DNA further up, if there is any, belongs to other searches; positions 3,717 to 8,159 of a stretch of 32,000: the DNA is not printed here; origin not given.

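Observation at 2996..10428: Exported, membrane-anchored CobN-like protein wired to a TonB-dependent receptor and an ExbB/ExbD-like pair, with no AAA+ chelatase partner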

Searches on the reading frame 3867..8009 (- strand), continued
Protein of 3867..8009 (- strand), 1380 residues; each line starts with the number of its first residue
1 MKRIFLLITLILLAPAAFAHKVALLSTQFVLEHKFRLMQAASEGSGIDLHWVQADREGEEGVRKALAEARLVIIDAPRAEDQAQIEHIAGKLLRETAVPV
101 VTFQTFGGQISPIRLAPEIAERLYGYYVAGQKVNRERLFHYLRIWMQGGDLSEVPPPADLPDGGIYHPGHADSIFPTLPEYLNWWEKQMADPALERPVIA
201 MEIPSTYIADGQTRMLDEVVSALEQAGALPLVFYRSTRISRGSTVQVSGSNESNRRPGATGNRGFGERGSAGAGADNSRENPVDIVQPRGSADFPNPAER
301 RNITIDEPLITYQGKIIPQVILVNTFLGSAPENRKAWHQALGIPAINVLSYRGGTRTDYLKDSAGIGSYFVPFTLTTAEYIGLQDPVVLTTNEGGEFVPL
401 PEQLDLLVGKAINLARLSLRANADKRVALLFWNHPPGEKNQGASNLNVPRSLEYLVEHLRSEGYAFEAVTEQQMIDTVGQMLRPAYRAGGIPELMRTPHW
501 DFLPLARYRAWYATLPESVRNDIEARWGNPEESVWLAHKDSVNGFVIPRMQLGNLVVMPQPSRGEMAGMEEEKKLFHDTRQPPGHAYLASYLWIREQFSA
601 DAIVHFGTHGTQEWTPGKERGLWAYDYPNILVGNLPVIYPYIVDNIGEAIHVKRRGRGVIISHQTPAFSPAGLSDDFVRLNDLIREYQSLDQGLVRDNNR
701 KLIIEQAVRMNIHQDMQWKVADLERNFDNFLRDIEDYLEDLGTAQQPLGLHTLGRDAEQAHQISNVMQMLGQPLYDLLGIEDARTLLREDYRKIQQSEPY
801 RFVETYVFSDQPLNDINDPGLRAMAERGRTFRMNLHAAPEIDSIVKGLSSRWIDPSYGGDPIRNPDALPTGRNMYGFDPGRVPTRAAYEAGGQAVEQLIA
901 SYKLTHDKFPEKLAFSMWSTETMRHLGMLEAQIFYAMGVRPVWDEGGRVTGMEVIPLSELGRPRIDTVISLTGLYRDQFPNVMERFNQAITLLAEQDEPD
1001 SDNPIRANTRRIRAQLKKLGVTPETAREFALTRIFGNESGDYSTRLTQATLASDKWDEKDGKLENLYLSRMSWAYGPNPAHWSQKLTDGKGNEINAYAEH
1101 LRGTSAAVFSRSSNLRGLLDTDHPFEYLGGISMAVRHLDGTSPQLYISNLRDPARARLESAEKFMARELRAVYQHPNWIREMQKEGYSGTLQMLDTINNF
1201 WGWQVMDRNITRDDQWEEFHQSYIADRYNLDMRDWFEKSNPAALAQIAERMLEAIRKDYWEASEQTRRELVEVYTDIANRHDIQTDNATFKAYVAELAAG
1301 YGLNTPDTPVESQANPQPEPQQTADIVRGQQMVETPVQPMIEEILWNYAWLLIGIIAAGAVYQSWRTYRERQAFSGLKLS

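Call 22: search_solved_structures(query=window:3867-8009:-, max_evalue=1e-100, show_alignments=1)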
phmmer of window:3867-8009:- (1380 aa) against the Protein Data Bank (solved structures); distinct sequences matched with E-value up to 1e-100: 3.
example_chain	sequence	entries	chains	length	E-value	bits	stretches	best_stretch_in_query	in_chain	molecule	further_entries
9d26_A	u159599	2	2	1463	3.1e-132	445.9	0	839-1295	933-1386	HmuS heme dechelatase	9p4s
7c6o_A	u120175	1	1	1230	9e-110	371.5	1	396-1262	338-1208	Cobalamin biosynthesis protein CobN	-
9uk9_A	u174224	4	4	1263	4.6e-109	369.1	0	838-1270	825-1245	Cobaltochelatase subunit CobN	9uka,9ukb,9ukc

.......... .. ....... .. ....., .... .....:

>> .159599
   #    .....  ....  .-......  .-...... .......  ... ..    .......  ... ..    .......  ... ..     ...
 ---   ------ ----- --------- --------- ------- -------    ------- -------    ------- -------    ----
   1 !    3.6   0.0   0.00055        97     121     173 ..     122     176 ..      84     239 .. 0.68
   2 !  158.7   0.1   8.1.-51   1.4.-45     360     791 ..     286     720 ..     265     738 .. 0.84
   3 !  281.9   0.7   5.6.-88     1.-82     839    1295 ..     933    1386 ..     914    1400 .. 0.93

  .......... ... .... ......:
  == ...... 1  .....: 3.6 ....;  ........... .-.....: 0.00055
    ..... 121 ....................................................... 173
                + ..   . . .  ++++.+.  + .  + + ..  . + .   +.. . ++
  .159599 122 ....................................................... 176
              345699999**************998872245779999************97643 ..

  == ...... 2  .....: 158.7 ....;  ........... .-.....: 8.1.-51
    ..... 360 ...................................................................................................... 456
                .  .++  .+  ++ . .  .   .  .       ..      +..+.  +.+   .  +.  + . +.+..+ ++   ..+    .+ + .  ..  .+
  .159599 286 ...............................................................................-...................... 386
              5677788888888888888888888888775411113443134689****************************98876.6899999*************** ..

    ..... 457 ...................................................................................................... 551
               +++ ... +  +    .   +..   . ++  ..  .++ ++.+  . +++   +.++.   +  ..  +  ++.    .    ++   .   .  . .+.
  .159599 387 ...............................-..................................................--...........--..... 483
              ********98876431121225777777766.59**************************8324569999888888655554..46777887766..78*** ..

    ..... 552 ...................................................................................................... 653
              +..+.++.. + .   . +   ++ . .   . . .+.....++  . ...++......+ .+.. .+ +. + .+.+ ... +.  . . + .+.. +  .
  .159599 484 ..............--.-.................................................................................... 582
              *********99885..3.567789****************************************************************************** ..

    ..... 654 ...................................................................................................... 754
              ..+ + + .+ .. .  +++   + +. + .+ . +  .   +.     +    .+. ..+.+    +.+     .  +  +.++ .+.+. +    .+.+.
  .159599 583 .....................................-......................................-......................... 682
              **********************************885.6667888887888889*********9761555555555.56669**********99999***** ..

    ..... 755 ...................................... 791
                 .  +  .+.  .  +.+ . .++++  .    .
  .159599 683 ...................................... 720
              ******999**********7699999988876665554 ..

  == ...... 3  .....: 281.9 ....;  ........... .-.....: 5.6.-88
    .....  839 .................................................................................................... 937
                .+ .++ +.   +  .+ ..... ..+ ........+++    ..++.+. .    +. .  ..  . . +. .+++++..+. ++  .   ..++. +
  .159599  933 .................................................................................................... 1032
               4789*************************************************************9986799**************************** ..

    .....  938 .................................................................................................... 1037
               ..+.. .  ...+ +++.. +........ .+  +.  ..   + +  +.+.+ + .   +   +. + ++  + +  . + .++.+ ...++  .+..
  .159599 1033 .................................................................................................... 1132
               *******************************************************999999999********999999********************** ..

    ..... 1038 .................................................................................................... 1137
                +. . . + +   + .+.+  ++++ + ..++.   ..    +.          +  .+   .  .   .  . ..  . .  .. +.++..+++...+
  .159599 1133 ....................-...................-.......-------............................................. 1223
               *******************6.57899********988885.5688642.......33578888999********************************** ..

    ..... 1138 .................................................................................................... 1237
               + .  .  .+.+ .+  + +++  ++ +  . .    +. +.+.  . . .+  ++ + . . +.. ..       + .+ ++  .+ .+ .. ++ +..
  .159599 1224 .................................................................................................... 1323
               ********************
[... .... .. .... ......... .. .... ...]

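Call 35: find_related_loci(query=A1, collection=genome_contigs, flank=10000)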
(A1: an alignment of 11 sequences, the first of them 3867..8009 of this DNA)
Query A1 (1380 aa) in genome_contigs; peptide patterns used: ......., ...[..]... (x = any residue, [..] = any of these).
317 stretches matched a pattern; 189 encode a relative of the query (tblastn E <= 1e-3); the best 80 are kept; 80 distinct loci.
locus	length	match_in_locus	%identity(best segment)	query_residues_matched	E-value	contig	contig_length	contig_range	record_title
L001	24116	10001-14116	81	20-1380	0e+0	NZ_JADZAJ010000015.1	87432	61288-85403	MAG: Nitrosomonas sp. isolate SJ624 c_000000450611, whole genome shotgun sequence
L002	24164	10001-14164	65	4-1377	0e+0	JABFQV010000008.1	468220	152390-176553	MAG: Methylotenera sp. isolate P-RSF-IL-03 seq_4, whole genome shotgun sequence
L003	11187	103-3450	82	264-1377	0e+0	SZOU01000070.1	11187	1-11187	Betaproteobacteria bacterium PRO4 ZYPT4scaffold_2377, whole genome shotgun sequence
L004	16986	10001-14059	64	1-1375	0e+0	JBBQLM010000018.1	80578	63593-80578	MAG: Burkholderiales bacterium isolate Co_metawrap_493 Cmw_493_k141_26932177_length_80578_cov_44.0000, whole genome shot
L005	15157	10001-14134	65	1-1369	0e+0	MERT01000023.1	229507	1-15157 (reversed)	MAG: Burkholderiales bacterium GWF1_66_17 gwf1_scaffold_8, whole genome shotgun sequence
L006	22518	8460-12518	64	1-1375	0e+0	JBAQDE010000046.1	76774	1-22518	MAG: Rhodoferax sp. isolate MFD03280_ilm_asm_bin41 k127_128005, whole genome shotgun sequence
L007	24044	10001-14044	63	21-1380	0e+0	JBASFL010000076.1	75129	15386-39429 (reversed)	MAG: Burkholderiaceae bacterium isolate MFD03500_ilm_asm_bin28 k127_4485, whole genome shotgun sequence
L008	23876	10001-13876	65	7-1317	0e+0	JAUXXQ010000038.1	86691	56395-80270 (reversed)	MAG: Methylobacter sp. isolate C17_concoct.bin.6 C17_k141_32536, whole genome shotgun sequence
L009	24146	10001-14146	63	1-1370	0e+0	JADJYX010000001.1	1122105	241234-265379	MAG: Rubrivivax sp. isolate Lyne_18-Q3-R50-59_BATAC.68 tig00001200-10-11216970, whole genome shotgun sequence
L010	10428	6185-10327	64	1-1369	0e+0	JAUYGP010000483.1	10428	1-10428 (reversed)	MAG: Giesbergeria sp. isolate C24_concoct.bin.67_sub C24_k141_517219, whole genome shotgun sequence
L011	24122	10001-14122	63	1-1371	0e+0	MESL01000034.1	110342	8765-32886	MAG: Burkholderiales bacterium RIFCSPLOWO2_12_FULL_65_40 rifcsplowo2_12_scaffold_367, whole genome shotgun sequence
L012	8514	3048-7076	62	1-1368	0e+0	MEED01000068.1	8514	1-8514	MAG: Lautropia sp. SCN 69-89 ABS56_C0068, whole genome shotgun sequence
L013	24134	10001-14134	63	21-1371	0e+0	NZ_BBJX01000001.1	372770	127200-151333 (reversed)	Comamonas granuli NBRC 101663, whole genome shotgun sequence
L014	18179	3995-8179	61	16-1371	0e+0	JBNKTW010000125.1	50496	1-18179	MAG: Rhodomicrobiaceae bacterium isolate A2.bin.14.orig k141_575851, whole genome shotgun sequence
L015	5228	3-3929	65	70-1369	0e+0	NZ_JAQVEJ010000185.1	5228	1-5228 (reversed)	MAG: Hydrogenophaga sp. isolate STE_132 NODE_47810_length_5228_cov_6.595177_Sandtown_E, whole genome shotgun sequence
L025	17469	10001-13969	60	21-1344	0e+0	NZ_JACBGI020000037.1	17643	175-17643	Thiomicrorhabdus heinhorstiae strain HH1 2873445675_Ga0438909_037, whole genome shotgun sequence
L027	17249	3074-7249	58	1-1332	0e+0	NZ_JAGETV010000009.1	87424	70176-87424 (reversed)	Thiomicrorhabdus marina strain 6S2-11 scaffold_9_length=87425, whole genome shotgun sequence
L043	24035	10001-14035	55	6-1371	0e+0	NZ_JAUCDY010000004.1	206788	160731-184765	Thiopseudomonas acetoxidans strain CY1220 NODE_4_length_206788_cov_215.831054, whole genome shotgun sequence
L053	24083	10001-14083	54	1-1367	0e+0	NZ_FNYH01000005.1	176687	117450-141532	Allopseudospirillum japonicum strain DSM 7165, whole genome shotgun sequence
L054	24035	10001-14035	54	6-1371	0e+0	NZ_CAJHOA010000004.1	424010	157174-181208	Denitrificimonas caeni isolate Isolate_2, whole genome shotgun sequence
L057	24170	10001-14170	64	1-1380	0e+0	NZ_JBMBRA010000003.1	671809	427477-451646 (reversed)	Hydrogenophaga sp. ZJX-1 Scaffold3, whole genome shotgun sequence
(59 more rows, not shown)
